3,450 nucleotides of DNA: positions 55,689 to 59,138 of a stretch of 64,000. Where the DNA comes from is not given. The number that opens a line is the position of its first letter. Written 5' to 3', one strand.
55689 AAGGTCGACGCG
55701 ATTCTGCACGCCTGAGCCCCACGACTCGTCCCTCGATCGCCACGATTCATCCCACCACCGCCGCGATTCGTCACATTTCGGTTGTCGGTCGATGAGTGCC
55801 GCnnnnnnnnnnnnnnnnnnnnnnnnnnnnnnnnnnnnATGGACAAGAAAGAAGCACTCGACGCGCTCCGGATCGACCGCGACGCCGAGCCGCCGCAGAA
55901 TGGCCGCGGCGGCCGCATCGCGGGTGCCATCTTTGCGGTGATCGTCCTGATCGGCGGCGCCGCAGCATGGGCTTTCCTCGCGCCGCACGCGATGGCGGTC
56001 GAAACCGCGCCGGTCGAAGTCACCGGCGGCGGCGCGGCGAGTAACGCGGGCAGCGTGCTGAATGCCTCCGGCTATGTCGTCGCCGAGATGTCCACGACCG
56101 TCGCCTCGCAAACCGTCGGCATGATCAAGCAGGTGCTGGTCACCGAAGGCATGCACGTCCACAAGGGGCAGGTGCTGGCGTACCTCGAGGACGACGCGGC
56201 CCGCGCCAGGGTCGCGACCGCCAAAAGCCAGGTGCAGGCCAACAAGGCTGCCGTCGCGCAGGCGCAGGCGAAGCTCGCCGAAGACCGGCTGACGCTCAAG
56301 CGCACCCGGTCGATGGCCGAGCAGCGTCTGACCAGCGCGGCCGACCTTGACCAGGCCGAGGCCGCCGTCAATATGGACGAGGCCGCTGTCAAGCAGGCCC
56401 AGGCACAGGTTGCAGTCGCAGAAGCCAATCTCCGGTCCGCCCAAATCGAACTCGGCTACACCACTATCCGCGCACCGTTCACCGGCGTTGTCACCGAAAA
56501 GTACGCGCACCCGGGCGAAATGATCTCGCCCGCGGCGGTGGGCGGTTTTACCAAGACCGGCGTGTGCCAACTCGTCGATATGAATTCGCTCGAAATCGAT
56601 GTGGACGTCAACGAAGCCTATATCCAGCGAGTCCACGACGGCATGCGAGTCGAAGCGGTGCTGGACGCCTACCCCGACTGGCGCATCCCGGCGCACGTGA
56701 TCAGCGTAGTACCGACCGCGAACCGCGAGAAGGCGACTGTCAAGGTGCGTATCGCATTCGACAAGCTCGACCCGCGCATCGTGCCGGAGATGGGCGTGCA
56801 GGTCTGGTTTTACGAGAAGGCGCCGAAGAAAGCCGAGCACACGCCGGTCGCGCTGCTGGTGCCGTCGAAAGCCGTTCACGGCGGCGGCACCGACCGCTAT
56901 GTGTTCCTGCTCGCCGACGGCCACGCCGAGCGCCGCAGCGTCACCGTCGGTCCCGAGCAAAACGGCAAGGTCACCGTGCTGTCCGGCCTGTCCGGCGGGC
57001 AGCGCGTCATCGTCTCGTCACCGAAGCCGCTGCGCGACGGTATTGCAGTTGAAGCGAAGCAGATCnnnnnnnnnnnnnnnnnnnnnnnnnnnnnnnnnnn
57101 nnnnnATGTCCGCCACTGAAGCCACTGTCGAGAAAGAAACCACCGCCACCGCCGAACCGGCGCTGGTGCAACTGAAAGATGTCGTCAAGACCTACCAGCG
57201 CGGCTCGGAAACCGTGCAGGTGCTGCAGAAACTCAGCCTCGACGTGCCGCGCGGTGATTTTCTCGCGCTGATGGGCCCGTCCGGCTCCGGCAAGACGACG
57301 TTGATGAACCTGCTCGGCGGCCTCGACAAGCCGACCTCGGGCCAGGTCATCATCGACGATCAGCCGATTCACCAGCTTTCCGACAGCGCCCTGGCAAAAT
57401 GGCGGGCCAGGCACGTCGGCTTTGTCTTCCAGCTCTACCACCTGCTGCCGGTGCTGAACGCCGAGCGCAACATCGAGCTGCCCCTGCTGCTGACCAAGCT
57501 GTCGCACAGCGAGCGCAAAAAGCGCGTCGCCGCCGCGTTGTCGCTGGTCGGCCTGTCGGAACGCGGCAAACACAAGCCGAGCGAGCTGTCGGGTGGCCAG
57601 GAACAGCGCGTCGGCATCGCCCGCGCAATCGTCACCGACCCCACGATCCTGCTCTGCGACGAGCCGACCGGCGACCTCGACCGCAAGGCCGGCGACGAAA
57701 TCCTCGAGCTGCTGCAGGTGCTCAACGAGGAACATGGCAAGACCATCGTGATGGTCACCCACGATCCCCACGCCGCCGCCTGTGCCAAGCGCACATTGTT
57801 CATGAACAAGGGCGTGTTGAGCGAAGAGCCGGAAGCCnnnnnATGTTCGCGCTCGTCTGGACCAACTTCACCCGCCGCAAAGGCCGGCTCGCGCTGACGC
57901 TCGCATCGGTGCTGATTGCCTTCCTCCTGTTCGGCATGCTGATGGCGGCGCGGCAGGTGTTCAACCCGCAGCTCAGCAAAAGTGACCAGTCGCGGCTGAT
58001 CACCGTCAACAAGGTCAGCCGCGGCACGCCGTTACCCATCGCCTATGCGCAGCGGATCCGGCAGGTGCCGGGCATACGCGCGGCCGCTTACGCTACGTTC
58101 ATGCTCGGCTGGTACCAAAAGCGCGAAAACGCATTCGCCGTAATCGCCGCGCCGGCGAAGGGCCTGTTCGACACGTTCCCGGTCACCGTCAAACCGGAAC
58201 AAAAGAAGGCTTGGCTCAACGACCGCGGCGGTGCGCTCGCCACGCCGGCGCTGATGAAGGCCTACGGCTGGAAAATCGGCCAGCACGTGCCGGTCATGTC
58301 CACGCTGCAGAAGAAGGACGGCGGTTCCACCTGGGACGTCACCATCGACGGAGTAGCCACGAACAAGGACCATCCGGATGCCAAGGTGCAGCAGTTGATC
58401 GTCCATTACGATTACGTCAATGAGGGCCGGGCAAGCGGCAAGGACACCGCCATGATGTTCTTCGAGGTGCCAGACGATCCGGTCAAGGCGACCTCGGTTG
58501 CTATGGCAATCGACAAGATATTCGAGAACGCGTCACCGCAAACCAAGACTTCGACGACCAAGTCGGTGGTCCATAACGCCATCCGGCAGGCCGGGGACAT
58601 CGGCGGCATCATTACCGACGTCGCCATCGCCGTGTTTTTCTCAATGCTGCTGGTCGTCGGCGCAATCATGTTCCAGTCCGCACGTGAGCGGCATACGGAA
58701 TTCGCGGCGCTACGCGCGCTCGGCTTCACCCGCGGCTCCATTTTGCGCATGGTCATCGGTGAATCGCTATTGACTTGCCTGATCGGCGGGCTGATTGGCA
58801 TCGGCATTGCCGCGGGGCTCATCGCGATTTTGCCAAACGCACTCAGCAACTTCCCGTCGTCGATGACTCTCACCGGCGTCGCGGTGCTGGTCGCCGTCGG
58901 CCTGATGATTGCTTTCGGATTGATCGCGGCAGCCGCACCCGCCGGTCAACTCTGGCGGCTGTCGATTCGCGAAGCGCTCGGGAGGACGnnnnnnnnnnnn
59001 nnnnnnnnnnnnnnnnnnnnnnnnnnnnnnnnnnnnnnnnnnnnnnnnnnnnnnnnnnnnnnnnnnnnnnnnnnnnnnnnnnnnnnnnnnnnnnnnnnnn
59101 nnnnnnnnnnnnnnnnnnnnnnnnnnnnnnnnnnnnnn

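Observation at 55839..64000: One adaptor and one ATPase followed by at least six FtsX-fold permease genes in strict A-B-A-B-A-B alternation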

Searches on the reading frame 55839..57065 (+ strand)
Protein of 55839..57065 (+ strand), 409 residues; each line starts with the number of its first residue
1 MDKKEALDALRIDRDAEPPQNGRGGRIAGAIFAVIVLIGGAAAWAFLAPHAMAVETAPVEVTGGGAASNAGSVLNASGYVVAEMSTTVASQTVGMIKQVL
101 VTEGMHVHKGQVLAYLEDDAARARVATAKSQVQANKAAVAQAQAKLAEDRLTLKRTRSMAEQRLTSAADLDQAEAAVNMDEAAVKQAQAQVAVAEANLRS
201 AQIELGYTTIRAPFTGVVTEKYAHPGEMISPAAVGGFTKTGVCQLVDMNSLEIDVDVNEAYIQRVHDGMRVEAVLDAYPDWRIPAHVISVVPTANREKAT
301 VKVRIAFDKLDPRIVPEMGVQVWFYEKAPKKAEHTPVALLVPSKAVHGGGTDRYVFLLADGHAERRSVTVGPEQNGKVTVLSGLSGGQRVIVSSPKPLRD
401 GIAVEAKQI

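Call 5: search_protein_families(library=pfam, proteins=[window:55839-57065:+], max_evalue=0.01)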
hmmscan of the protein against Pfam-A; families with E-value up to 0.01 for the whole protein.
window:55839-57065:+ (409 aa): 6 families
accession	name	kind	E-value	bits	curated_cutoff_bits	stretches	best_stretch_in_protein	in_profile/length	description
PF16576.10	HlyD_D23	-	1.6e-18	67.2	30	1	76-318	8-212/214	Barrel-sandwich domain of CusB or HlyD membrane-fusion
PF13437.12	HlyD_3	-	6.8e-16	59.4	22.2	1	209-309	1-95/106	HlyD family secretion protein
PF13533.13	Biotin_lipoyl_2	-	4.2e-08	33.3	29.8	1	87-117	2-32/32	Biotin-lipoyl like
PF02321.23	OEP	-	6.1e-05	23.4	22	1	121-200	105-184/187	Outer membrane efflux protein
PF00364.28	Biotin_lipoyl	-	0.00025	21.2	22.1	1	84-116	41-73/73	Biotin-requiring enzyme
PF00529.27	CusB_dom_1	-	0.0062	17.2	26.5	0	223-392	12-89/89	Cation efflux system protein CusB domain 1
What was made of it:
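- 55839..57068 (+): Periplasmic adaptor (membrane fusion protein), 409 aa, with an N-terminal membrane anchor. Pfam finds HlyD_D23 and HlyD_3 (call 5).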

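Call 7: search_protein_families(library=ncbifam, proteins=[window:55839-57065:+], max_evalue=0.001)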
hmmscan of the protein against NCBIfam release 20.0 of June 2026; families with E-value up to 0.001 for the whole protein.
window:55839-57065:+ (409 aa): 22 families
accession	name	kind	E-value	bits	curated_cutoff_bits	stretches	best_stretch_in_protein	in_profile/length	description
TIGR01730.1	RND_mfp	subfamily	7.3e-62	209.2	94.9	1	74-406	15-321/322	efflux RND transporter periplasmic adaptor subunit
NF008606.0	PRK11578.1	equivalog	9.7e-36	123.6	342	1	31-397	13-367/371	macrolide transporter subunit MacA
TIGR00999.1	8a0102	subfamily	6.5e-34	117.3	319.3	1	106-393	3-265/271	CzcB/NccB family metal efflux transporter periplasmic adaptor subunit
NF008589.1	PRK11556.1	equivalog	1.9e-24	86.3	391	1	55-405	55-386/392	MdtA/MuxA family multidrug efflux RND transporter periplasmic adaptor subunit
NF033138.2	RND-peri-MexC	equivalog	1.8e-19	70.1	625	2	295-408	264-373/375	MexC family multidrug efflux RND transporter periplasmic adaptor subunit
NF000272.2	OqxA_adapt_sub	exception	1.2e-17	64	835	2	27-259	14-223/391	multidrug efflux RND transporter periplasmic adaptor subunit OqxA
TIGR00998.1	8a0101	subfamily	2.9e-17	62.6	390.8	1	130-280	108-270/334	EmrA/EmrK family multidrug efflux transporter periplasmic adaptor subunit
NF045904.1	RND-peri-MexE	equivalog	4.4e-15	55.5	714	2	81-229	59-193/390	multidrug efflux RND transporter periplasmic adaptor subunit MexE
TIGR01843.1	type_I_hlyD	subfamily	1.5e-14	53.8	208.65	2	69-162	26-119/422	HlyD family type I secretion periplasmic adaptor subunit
TIGR02971.1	heterocyst_DevB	subfamily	1.9e-14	53.8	129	2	156-279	154-268/327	ABC exporter membrane fusion protein, DevB family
NF007850.1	PRK10559.1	equivalog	1.4e-12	47.3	400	1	87-273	42-206/303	p-hydroxybenzoic acid efflux pump subunit AaeA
NF002939.0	PRK03598.1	equivalog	1.6e-12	47.3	393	1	183-295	180-285/332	secretion protein HlyD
NF007132.1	PRK09578.1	equivalog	7.7e-12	44.7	512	1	82-218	62-184/396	MexX/AxyX family multidrug efflux RND transporter periplasmic adaptor subunit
NF007362.0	PRK09859.1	equivalog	8.2e-12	44.9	738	1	75-406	55-371/385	multidrug transporter subunit MdtE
NF011604.1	PRK15030.1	equivalog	1.4e-11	44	765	2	81-229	61-195/397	multidrug efflux RND transporter periplasmic adaptor subunit AcrA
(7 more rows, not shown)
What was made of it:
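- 55839..57068 (+): The MacA equivalog scores 124 bits, below its cutoff of 342 (call 7).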

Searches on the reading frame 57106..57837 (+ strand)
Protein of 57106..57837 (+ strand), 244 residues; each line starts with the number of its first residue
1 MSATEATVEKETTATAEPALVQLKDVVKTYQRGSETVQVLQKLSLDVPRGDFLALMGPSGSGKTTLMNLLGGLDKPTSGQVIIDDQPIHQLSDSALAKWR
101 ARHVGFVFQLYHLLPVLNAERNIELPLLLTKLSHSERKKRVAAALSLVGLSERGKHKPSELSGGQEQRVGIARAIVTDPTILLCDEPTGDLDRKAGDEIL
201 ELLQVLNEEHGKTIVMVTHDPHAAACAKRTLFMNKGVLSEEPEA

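Call 5: search_protein_families(library=pfam, proteins=[window:57106-57837:+], max_evalue=0.01)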
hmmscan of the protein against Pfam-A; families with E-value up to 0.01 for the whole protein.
window:57106-57837:+ (244 aa): 7 families
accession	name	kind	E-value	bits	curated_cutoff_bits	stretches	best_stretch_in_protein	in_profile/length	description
PF00005.33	ABC_tran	-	2.2e-35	122.7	25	1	40-188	1-136/137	ABC transporter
PF13304.12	AAA_21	-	2.4e-05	25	27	0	148-222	225-301/304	AAA domain, putative AbiEii toxin, Type IV TA system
PF13481.12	AAA_25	-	0.00033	20.8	27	0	47-67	30-50/195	AAA domain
PF13401.12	AAA_22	-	0.00062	20.5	27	1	51-203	6-104/130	AAA domain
PF03193.22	RsgA_GTPase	-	0.00065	20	30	1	27-73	84-129/174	RsgA GTPase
PF13191.12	AAA_16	-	0.0038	18.2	32.6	1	31-76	4-51/167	AAA ATPase domain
PF13555.12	AAA_29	-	0.0057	16.8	27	0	46-67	18-39/61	P-loop containing region of AAA domain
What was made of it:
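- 57106..57840 (+): Stand-alone ABC ATPase (NBD), 244 aa, LolD/MacB-type. It is the only NBD gene in the operon. Pfam ABC_tran E 2.2e-35 (call 5).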

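Call 7: search_protein_families(library=ncbifam, proteins=[window:57106-57837:+], max_evalue=0.001)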
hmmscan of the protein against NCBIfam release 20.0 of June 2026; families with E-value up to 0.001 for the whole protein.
window:57106-57837:+ (244 aa): 188 families (the best 25 are shown)
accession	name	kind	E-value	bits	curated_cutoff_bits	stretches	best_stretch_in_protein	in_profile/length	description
TIGR02211.1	LolD_lipo_ex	equivalog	2e-71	240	307.75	1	20-239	1-220/221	lipoprotein-releasing ABC transporter ATP-binding protein LolD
NF008639.0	PRK11629.1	equivalog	1.1e-68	231.2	360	1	19-241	5-227/234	lipoprotein-releasing ABC transporter ATP-binding protein LolD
NF007826.0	PRK10535.1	equivalog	2.5e-67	227.6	966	1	19-242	3-225/648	macrolide ABC transporter ATP-binding protein/permease MacB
NF007879.0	PRK10584.1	equivalog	2e-64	217.5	336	1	20-241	6-227/228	putative ABC transporter ATP-binding protein YbbA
NF038007.1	ABC_ATP_DarD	equivalog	4.8e-62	209.3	375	1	21-237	2-217/218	darobactin export ABC transporter ATP-binding protein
TIGR02673.1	FtsE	equivalog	4.2e-61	206.3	264.85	1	20-236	1-213/214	cell division ATP-binding protein FtsE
TIGR02982.1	heterocyst_DevA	subfamily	2e-59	200.8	295.8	1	21-238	2-219/220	ABC exporter ATP-binding subunit, DevA family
TIGR03608.1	L_ocin_972_ABC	subfamily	3.6e-59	199.7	254.85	1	24-232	2-205/206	putative bacteriocin export ABC transporter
NF040933.2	ABC_arch_GlcV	equivalog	4.9e-55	186.8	450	1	21-239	3-221/357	glucose ABC transporter ATP-binding protein GlcV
NF006987.0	PRK09452.1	equivalog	1.2e-52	178.8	482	1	10-239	7-227/378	spermidine/putrescine ABC transporter ATP-binding protein PotA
TIGR03265.1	PhnT2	equivalog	3e-52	178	457.7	1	27-239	7-214/353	putative 2-aminoethylphosphonate ABC transporter ATP-binding protein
TIGR02314.1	ABC_MetN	equivalog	7.7e-52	176.4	499.7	1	21-222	2-202/343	methionine ABC transporter ATP-binding protein MetN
TIGR01187.1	potA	subfamily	4.6e-51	173.8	355.6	1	55-239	1-180/325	polyamine ABC transporter ATP-binding protein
TIGR01186.1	proV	subfamily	3.1e-49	168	326.6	1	40-236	9-206/363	betaine/proline/choline family ABC transporter ATP-binding protein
TIGR00968.1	3a0106s01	subfamily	6.8e-49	166.5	342.75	1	24-238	4-209/237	sulfate ABC transporter ATP-binding protein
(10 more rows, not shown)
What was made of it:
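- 57106..57840 (+): The best NCBIfam hits are LolD (240 bits, cutoff 307.75) and the MacB NBD (call 7).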

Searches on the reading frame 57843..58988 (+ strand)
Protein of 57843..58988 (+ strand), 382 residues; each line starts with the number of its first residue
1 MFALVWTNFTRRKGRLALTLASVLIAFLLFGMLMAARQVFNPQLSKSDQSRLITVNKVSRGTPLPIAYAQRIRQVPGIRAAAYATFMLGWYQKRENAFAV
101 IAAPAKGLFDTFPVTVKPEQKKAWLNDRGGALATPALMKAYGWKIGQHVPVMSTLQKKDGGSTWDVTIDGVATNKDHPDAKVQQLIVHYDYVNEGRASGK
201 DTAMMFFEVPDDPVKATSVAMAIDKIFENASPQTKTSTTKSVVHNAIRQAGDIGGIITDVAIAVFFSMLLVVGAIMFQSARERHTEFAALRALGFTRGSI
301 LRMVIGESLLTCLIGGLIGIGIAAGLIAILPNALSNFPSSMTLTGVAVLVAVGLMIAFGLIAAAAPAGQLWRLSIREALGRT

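Call 5: search_protein_families(library=pfam, proteins=[window:57843-58988:+], max_evalue=0.01)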
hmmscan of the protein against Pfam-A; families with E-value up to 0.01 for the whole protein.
window:57843-58988:+ (382 aa): 1 family
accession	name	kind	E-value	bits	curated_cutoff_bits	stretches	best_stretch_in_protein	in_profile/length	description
PF02687.27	FtsX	-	9.9e-15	55.1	25.5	1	261-373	4-118/120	FtsX-like permease C-terminal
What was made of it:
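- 57843..58991 (+): Permease A1 (type A, cassette alpha), 382 aa. Pfam FtsX (call 5).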

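Call 7: search_protein_families(library=ncbifam, proteins=[window:57843-58988:+], max_evalue=0.001)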
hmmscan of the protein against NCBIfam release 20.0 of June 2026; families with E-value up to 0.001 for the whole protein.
window:57843-58988:+ (382 aa): 3 families
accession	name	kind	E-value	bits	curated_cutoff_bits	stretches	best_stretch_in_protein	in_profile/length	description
TIGR03434.1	ADOP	subfamily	3.1e-12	45.5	622.3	1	225-379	239-399/803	ADOP family duplicated permease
TIGR01185.1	devC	equivalog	3.9e-06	26.1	290.35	1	248-349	252-353/380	ABC transporter permease DevC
NF007826.0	PRK10535.1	equivalog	0.00044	18.6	966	1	244-381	512-647/648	macrolide ABC transporter ATP-binding protein/permease MacB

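Call 32: search_solved_structures(query=window:57843-58988:+, max_evalue=1)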
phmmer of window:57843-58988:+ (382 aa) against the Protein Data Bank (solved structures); distinct sequences matched with E-value up to 1: 10.
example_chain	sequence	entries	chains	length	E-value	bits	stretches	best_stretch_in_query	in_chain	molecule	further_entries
5xu1_M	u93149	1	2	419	1e-07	34.9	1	238-379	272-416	ABC transporter permeae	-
5gko_A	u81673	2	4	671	7.4e-05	25.5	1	261-364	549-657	Macrolide export ATP-binding/permease protein MacB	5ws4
5lil_A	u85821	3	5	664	0.00012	24.9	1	252-369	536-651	Macrolide export ATP-binding/permease protein MacB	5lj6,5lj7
9s6p_A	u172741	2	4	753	0.049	16.2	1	199-359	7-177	Photosystem I P700 chlorophyll a apoprotein A1 | Photosystem I protein PsaA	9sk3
7mdx_A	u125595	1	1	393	0.12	14.9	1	211-364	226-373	Lipoprotein-releasing system transmembrane protein LolC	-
5nik_J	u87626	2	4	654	0.13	14.8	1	270-381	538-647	Macrolide export ATP-binding/permease protein MacB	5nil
7arh_C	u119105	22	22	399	0.21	14.2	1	211-364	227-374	Lipoprotein-releasing ABC transporter permease subunit LolC | Lipo-releasing system transmembrane protein lolC | Lipoprotein-releasing system transmembrane prot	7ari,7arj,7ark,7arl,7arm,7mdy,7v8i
7coy_aA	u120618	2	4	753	0.49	12.9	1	230-359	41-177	Photosystem I P700 chlorophyll a apoprotein A1 | Photosystem I P740 chlorophyll a apoprotein A1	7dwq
9o9x_C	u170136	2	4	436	0.72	12.4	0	254-330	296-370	ABC transporter permease YtrF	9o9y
8umd_D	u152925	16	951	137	0.78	12.3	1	222-319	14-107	Flagellar motor switch protein FliN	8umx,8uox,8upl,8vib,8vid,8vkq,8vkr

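Call 34: find_homologous_proteins(query=window:57843-58988:+)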
Query window:57843-58988:+ (382 aa): 202 proteins with E <= 0.001 among 8000 candidates; the best 120 are listed.
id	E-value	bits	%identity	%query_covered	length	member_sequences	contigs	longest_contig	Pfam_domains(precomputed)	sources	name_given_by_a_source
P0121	1.6e-230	783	100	94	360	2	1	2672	PF02687.28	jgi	jgi:putative ABC transport system permease protein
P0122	1.8e-214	730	86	100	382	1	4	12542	PF02687.28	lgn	-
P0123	3.4e-209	712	85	100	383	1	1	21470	PF02687.28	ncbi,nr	ncbi:MAG TPA: ABC transporter permease [Gammaproteobacteria bacterium]|nr:ABC transporter permease [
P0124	2.5e-202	690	81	100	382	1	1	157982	PF02687.28,PF12704.15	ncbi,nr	ncbi:MAG TPA: ABC transporter permease [Gammaproteobacteria bacterium]|nr:ABC transporter permease [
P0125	5.3e-194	663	80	100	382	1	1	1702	PF02687.28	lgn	-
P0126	6.4e-189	646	77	100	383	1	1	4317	PF02687.28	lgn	-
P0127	1.6e-186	638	76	100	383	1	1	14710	PF02687.28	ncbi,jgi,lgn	jgi:putative ABC transport system permease protein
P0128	8.6e-184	629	80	94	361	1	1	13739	PF02687.28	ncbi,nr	ncbi:MAG TPA: ABC transporter permease [Gammaproteobacteria bacterium]|nr:ABC transporter permease [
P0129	3.1e-180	617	73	100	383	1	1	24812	PF02687.28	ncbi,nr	ncbi:MAG TPA: ABC transporter permease [Gammaproteobacteria bacterium]|nr:ABC transporter permease [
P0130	4.7e-180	617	73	100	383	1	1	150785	PF02687.28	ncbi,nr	ncbi:MAG TPA: ABC transporter permease [Gammaproteobacteria bacterium]|nr:ABC transporter permease [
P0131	3.4e-167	574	71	96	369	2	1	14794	PF02687.28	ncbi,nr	ncbi:MAG TPA: ABC transporter permease, partial [Gammaproteobacteria bacterium]|nr:ABC transporter p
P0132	1.6e-119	418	52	100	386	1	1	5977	PF02687.28,PF12704.15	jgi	jgi:putative ABC transport system permease protein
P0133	4.8e-118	413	52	100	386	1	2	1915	PF02687.28,PF12704.15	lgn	-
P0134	4.5e-116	406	52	100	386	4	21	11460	PF02687.28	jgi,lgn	jgi:putative ABC transport system permease protein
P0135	1.5e-111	391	49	99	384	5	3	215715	PF02687.28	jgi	-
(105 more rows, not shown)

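Call 44: predict_structure(alignment_id=A2)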
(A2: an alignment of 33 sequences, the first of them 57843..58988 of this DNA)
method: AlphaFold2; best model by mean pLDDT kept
length: 382 residues; sequences in the alignment: 33
mean_pLDDT: 84.1   pTM: 0.62
mean pLDDT of the five models: 84.1, 82.0, 81.4, 81.3, 76.6
residues with pLDDT >= 90: 150; 70-90: 186; 50-70: 45; < 50: 1
segments of 3 or more residues with pLDDT < 50: none
pLDDT, mean of each block of 10 residues (from residue 1): 74 76 87 78 62 89 90 92 93 91 90 90 93 93 95 93 95 81 91 92 93 89 91 89 73 71 79 79 78 82 86 89 85 61 80 87 79 65 53
secondary structure, 60 per line:
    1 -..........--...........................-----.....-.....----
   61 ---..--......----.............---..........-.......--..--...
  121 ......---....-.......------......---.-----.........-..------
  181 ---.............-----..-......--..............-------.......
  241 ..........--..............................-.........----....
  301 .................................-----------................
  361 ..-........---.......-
elements in order: H2-11 H14-40 H46-50 E52-56 H68-73 E78-90 E97-103 H105-111 H118-126 E130-133 H135-141 E148-153 E163-171 E184-188 H189-195 E205-210 H213-226 E234-238 H239-250 H253-282 H284-292 H297-333 H345-362 H364-371 H375-381
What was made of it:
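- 57843..58991 (+): The AF2 model has pLDDT 84, with four TM helices and a periplasmic domain between TM1 and TM2 (call 44).
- Checked: The type-A motif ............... lies after TM2, in the cytoplasmic coupling helix between TM2 and TM3 (call 44).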

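Call 48: fold_search(model_id=the predicted structure, library=pdb)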
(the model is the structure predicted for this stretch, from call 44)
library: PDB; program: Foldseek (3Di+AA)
matches with E <= 10: 223; with E <= 0.001: 63
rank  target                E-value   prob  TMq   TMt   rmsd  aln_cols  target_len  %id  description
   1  9rlc_E                1.4e-15  1.00  0.62  0.58   7.2       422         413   15  LolCDE complex with Lpp lipoprotein (released 2026-01-21)
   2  9rld_E                2.1e-15  1.00  0.59  0.56   7.6       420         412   15  LolCDE complex with Lpp lipoprotein (released 2026-01-21)
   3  5xu1_M                8.0e-15  1.00  0.70  0.69   5.4       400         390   17  Structure of a non-canonical ABC transporter from Streptococcus pneumoniae R6 (released 2018-01-24)
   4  5gko_A                8.4e-15  1.00  0.65  0.42   6.3       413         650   18  Crystal structure of tripartite-type ABC transporter, MacB from Acinetobacter baumannii (released 2017-11-15)
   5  5lil_A                4.7e-14  1.00  0.49  0.33  10.8       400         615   18  Structure of Aggregatibacter actinomycetemcomitans MacB bound to ATPyS (P21) (released 2017-11-15)
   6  9xro_E                7.0e-14  1.00  0.51  0.52   8.8       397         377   14  LolCDE in complex with SMT-738_3 (released 2026-03-18)
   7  9rld_C                5.2e-13  1.00  0.44  0.43   9.2       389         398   14  LolCDE complex with Lpp lipoprotein (released 2026-01-21)
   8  5nik_J                5.5e-13  1.00  0.59  0.39   8.9       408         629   17  Structure of the MacAB-TolC ABC-type tripartite multidrug efflux pump (released 2017-05-24)
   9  9rli_E                6.4e-13  1.00  0.57  0.55   7.6       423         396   15  LolCDEdelta(235-252) complex with Pal lipoprotein (released 2026-01-21)
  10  5lj7_B                7.8e-13  1.00  0.49  0.34   9.9       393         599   18  Structure of Aggregatibacter actinomycetemcomitans MacB bound to ATP (P21) (released 2017-11-15)
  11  5lj7_A                1.3e-12  1.00  0.49  0.34  10.0       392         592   17  Structure of Aggregatibacter actinomycetemcomitans MacB bound to ATP (P21) (released 2017-11-15)
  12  5lil_B                1.5e-12  1.00  0.49  0.34  10.2       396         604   19  Structure of Aggregatibacter actinomycetemcomitans MacB bound to ATPyS (P21) (released 2017-11-15)
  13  5lj6                  3.2e-12  1.00  0.50  0.35  10.0       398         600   18  Structure of Aggregatibacter actinomycetemcomitans MacB bound to ATPyS (P6522) (released 2017-11-15)
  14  7v8i_C                5.8e-12  1.00  0.44  0.43   9.5       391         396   14  LolCD(E171Q)E with bound AMPPNP in nanodiscs (released 2022-08-31)
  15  7arh_E                1.4e-11  1.00  0.58  0.55   7.3       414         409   15  LolCDE in complex with lipoprotein (released 2021-04-07)
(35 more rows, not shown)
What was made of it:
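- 57843..58991 (+): Foldseek top hits are LolE, Spr0695 and MacB at E 1e-15 (call 48).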
